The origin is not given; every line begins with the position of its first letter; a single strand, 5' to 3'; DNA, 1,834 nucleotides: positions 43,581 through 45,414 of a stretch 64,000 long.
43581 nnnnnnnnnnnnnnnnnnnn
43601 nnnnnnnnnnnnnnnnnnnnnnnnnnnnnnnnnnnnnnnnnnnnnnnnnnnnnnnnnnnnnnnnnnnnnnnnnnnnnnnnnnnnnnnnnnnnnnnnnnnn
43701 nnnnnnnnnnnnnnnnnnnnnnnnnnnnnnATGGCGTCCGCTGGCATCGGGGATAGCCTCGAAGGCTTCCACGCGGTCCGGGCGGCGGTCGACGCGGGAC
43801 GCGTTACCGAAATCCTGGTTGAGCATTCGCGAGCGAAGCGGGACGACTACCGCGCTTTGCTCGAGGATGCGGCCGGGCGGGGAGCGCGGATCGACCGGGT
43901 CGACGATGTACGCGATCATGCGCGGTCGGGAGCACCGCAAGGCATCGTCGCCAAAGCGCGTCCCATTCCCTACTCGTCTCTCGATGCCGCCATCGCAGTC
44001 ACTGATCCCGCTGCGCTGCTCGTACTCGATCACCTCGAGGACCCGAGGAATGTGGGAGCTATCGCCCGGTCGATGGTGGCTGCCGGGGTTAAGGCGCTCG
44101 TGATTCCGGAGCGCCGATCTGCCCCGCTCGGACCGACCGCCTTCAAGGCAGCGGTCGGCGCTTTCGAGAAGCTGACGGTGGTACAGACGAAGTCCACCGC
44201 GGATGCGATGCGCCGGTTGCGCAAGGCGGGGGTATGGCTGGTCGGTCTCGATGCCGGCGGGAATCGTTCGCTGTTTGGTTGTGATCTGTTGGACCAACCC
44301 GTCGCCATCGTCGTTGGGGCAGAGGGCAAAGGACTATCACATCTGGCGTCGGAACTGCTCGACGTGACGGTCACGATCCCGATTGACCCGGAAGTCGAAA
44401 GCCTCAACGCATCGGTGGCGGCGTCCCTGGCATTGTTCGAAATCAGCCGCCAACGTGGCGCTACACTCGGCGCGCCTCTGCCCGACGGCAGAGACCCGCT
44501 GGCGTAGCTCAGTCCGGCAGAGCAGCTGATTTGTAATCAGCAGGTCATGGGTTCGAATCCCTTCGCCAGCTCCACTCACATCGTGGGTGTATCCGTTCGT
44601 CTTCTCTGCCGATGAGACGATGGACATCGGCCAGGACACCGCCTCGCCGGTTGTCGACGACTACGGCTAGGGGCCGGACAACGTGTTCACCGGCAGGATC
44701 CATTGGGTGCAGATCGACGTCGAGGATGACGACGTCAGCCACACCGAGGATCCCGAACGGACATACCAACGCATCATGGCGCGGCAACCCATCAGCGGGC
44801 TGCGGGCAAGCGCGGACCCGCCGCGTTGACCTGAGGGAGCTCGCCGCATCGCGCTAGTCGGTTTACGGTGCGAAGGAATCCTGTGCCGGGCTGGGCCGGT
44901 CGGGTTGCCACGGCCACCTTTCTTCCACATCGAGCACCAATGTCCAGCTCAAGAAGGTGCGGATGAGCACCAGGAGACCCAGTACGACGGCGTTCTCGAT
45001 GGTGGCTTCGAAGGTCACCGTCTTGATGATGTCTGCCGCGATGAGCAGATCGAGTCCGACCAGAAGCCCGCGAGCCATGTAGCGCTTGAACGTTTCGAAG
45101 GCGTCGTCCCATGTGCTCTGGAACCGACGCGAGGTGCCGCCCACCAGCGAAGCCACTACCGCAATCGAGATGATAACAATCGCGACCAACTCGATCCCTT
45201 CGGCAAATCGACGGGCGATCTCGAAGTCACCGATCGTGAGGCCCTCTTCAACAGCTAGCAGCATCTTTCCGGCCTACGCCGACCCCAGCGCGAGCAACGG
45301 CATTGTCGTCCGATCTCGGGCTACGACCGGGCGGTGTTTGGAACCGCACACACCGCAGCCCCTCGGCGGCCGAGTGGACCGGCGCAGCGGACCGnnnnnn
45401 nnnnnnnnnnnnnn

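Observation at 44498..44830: tRNA-Thr(TGT) immediately followed by a decayed sulfatase C-terminal fragment: a junction scar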

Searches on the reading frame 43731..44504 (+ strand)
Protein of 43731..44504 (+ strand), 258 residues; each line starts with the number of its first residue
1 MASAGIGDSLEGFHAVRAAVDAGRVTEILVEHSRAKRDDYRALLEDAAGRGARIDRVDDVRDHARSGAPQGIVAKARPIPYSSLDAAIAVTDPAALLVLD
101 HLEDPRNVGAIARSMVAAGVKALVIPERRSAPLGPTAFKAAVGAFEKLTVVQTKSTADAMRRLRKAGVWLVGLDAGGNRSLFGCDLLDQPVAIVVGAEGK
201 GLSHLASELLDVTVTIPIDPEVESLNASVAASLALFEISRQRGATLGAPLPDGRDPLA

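Call 16: find_related_loci(query=window:43731-44504:+, collection=genome_contigs, flank=10000)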
Query seq(258 aa) (258 aa) in genome_contigs; peptide patterns used: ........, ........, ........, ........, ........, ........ (x = any residue, [..] = any of these).
600 stretches matched a pattern (row limit reached: there are more); 92 encode a relative of the query (tblastn E <= 1e-3); the best 80 are kept; 80 distinct loci.
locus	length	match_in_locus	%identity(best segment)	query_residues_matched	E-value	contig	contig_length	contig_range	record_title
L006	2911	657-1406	76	1-250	6e-128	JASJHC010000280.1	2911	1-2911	MAG: Acidimicrobiia bacterium isolate ChS5.bin.13 ChesSed_k141_520887, whole genome shotgun sequence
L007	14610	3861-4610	74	1-250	5e-122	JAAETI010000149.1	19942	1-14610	MAG: bacterium isolate Vin_3 VinG_CONTIG400231, whole genome shotgun sequence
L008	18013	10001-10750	77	1-250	1e-122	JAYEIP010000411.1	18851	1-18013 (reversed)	MAG: Actinomycetota bacterium isolate MAG188 MAG188_411, whole genome shotgun sequence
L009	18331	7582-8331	74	1-250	9e-120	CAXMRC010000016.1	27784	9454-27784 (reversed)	MAG: uncultured Gemmatimonadales bacterium isolate 10C-St20-MC-01_bin.19.orig genome assembly, contig: k141_1697, whole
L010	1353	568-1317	69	1-250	9e-119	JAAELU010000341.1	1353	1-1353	MAG: bacterium isolate Bpl_13 BplG_CONTIG2739616, whole genome shotgun sequence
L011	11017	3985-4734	68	1-250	2e-109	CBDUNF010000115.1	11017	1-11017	MAG TPA_asm: uncultured bacterium isolate SRR22808118_binner23_Refined_49 genome assembly, contig: ERZ25043431.4602, who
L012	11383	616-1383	76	1-256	4e-107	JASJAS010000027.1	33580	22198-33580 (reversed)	MAG: Acidimicrobiia bacterium isolate MO_035.B13 MO_035.c_275, whole genome shotgun sequence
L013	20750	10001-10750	65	1-250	3e-93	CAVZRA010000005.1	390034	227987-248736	MAG: uncultured bacterium isolate MFD05684.bin.2.41 genome assembly, contig: contig_28797, whole genome shotgun sequence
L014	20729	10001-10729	62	1-243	9e-82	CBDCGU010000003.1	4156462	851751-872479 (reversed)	MAG: Acidimicrobiia bacterium isolate 6749b232-f2df-4c02-bc6f-726ef32645bf genome assembly, contig: contig_3, whole geno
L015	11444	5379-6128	63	1-252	1e-79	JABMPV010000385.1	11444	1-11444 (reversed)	MAG: bacterium isolate bin.66 k141_5230136, whole genome shotgun sequence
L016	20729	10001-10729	63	1-243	8e-79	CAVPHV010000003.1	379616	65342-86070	MAG: uncultured Acidimicrobiia bacterium isolate MFD09964.bin.1.311 genome assembly, contig: contig_14693, whole genome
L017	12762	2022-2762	60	1-247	3e-78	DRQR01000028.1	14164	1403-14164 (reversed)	MAG TPA_asm: Actinomycetota bacterium isolate HyVt-587 HyVt-587_k145_1108290, whole genome shotgun sequence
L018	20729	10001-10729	63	1-243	2e-78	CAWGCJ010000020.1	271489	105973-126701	MAG: uncultured Acidimicrobiia bacterium isolate MFD03804.bin.2.108 genome assembly, contig: contig_7660, whole genome s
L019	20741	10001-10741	58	1-247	4e-78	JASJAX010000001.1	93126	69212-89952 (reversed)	MAG: Acidimicrobiia bacterium isolate MO_035.B30 MO_035.c_8, whole genome shotgun sequence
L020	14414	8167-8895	61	1-243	1e-77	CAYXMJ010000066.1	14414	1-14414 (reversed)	MAG TPA_asm: uncultured Acidimicrobiaceae bacterium isolate binchicken_co373_9 genome assembly, contig: NODE_1000_length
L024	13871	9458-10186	58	1-243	4e-72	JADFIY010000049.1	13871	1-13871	MAG: Acidobacteria bacterium isolate B3T1L10 B3T1L10_NODE6821, whole genome shotgun sequence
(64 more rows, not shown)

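Call 27: search_protein_families(library=pfam, proteins=[L006:1511-2674:-, L007:5458-8454:+, L007:5012-5626:-, L008:11020-12021:+, L009:8415-9329:+, L011:4825-5979:+, L012:1648-3195:+, L013:10857-12239:-, L013:12236-13399:-, L013:13541-14596:-], max_evalue=0.001)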
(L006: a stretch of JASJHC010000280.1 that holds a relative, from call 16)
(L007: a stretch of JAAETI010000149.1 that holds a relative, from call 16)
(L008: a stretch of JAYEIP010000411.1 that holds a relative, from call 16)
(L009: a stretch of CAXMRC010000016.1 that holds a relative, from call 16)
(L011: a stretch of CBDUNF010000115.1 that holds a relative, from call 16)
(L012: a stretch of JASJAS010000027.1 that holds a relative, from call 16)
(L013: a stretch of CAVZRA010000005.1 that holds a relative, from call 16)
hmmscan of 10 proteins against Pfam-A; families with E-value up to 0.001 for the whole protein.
L006:1511-2674:- (387 aa): 3 families
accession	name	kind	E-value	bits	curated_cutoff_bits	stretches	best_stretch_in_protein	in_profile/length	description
PF00589.27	Phage_integrase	-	7.3e-22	78.4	27.1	1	174-350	2-169/172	Phage integrase family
PF14659.12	Phage_int_SAM_3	-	5.5e-09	36.6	22.6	1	71-124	3-57/58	Phage integrase, N-terminal SAM-like domain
PF22022.2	Phage_int_M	-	0.00091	19.9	27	0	72-160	3-91/96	Phage integrase central domain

L007:5458-8454:+ (998 aa): 3 families
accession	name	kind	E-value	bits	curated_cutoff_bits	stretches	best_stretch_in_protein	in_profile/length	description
PF03176.21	MMPL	-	1.3e-31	110.2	20.5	2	715-979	49-321/333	MMPL family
PF00873.25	ACR_tran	-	0.00017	19.9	28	1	814-972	336-499/1021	AcrB/AcrD/AcrF family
PF12349.14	Sterol-sensing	-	0.00044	20.6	22.3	1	349-459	16-125/153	Sterol-sensing domain of SREBP cleavage-activation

L007:5012-5626:- (204 aa): 0 families

L008:11020-12021:+ (333 aa): 1 family
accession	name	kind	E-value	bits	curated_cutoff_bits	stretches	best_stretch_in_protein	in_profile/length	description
PF00149.33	Metallophos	-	9e-15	56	21.5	1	74-263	2-191/191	Calcineurin-like phosphoesterase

L009:8415-9329:+ (304 aa): 0 families

L011:4825-5979:+ (384 aa): 1 family
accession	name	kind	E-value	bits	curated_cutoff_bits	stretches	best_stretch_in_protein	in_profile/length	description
PF00571.33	CBS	-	1.3e-06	29.1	24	0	328-370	3-46/57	CBS domain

L012:1648-3195:+ (515 aa): 1 family
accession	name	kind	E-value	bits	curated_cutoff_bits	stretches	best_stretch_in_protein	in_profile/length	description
PF03060.21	NMO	-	1.2e-15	58.2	28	1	242-362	140-248/331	Nitronate monooxygenase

L013:10857-12239:- (460 aa): 3 families
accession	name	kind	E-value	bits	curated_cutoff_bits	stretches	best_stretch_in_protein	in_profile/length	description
PF00589.27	Phage_integrase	-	1.7e-22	80.5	27.1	1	247-423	2-169/172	Phage integrase family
PF14659.12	Phage_int_SAM_3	-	5.8e-09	36.5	22.6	1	144-197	3-57/58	Phage integrase, N-terminal SAM-like domain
PF22022.2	Phage_int_M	-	7.8e-06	26.5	27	1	145-235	3-93/96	Phage integrase central domain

L013:12236-13399:- (387 aa): 0 families

L013:13541-14596:- (351 aa): 2 families
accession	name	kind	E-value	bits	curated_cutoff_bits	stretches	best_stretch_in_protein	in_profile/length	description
PF01548.23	DEDD_Tnp_IS110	-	3.3e-22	79.4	29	1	16-160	2-150/155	Transposase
PF02371.22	Transposase_20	-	1.2e-18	67.7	21.3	1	236-318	4-86/87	Transposase IS116/IS110/IS902 family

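Call 67: find_related_loci(query=L006:1514-2674:-, collection=viral_contigs, flank=5000)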
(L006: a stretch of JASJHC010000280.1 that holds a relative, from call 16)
Query L006:1514-2674:- (387 aa) in viral_contigs; peptide patterns used: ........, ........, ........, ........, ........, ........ (x = any residue, [..] = any of these).
25 stretches matched a pattern; 18 encode a relative of the query (tblastn E <= 1e-3); 18 distinct loci.
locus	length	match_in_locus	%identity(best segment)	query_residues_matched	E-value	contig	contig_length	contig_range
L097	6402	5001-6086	26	15-352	1e-25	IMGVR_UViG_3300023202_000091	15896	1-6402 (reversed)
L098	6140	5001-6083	25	22-350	3e-23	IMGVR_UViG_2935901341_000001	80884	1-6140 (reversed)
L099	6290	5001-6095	26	3-352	5e-23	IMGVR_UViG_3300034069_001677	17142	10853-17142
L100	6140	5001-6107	26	15-359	1e-22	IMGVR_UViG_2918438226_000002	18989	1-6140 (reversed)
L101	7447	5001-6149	27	22-371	4e-22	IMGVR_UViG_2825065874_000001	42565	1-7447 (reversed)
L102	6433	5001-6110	24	22-353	5e-21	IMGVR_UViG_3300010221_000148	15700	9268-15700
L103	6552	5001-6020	25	22-352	8e-21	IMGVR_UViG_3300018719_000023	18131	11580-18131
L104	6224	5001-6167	25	6-353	2e-20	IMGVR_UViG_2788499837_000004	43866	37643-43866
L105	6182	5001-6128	27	22-351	8e-20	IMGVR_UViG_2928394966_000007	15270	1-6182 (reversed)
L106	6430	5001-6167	23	6-353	9e-20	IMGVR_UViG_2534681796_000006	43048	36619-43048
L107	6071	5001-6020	24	22-352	4e-19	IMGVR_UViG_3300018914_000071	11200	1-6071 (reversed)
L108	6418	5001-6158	27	6-352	9e-25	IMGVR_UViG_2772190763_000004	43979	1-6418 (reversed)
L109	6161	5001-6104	23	22-353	8e-18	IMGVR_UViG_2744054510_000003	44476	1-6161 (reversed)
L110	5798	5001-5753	28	103-353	2e-17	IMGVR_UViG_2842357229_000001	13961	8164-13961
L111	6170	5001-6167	25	22-371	7e-17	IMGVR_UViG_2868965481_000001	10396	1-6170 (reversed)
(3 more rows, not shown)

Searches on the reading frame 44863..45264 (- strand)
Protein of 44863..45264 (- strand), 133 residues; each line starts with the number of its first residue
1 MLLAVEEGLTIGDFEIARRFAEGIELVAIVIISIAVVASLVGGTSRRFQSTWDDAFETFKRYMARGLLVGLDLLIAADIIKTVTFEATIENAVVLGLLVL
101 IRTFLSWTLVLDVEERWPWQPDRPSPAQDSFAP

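Call 25: search_protein_families(library=pfam, proteins=[window:44863-45264:-], max_evalue=0.001)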
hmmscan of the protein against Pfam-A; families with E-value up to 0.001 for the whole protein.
window:44863-45264:- (133 aa): 1 family
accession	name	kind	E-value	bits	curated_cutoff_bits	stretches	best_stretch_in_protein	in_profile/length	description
PF07784.16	DUF1622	-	9.1e-16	58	24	1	40-110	6-75/78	Protein of unknown function (DUF1622)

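Call 34: find_related_loci(query=window:44863-45264:-, collection=metagenome_contigs, flank=10000)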
Query window:44863-45264:- (133 aa) in metagenome_contigs; peptide patterns used: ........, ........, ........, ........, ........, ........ (x = any residue, [..] = any of these).
551 stretches matched a pattern; 5 encode a relative of the query (tblastn E <= 1e-3); 5 distinct loci.
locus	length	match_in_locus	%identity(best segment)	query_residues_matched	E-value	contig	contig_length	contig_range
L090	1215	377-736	71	1-120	8e-54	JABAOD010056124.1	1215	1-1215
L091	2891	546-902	80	3-121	4e-47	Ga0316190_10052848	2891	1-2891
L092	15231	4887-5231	69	7-121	2e-41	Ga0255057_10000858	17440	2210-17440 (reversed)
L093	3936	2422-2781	67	1-120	1e-33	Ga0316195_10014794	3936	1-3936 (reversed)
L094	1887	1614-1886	66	7-97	1e-26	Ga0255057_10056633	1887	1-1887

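Call 65: find_encoding_contigs(protein=window:44863-45264:-, flank=10000, max_places=10)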
Protein window:44863-45264:- (133 aa): 1 contig read that carries it; 1 place shown.
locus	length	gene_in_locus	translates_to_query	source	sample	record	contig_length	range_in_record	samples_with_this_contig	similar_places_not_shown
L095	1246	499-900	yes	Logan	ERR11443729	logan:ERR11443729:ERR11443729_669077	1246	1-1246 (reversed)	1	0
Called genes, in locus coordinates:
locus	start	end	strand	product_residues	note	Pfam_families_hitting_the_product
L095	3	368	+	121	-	?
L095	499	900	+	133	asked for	PF07784:DUF1622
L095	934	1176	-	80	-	-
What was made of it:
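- Tried and rejected: An exact look-up of DUF1622 returned only the same Logan contig (call 65).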
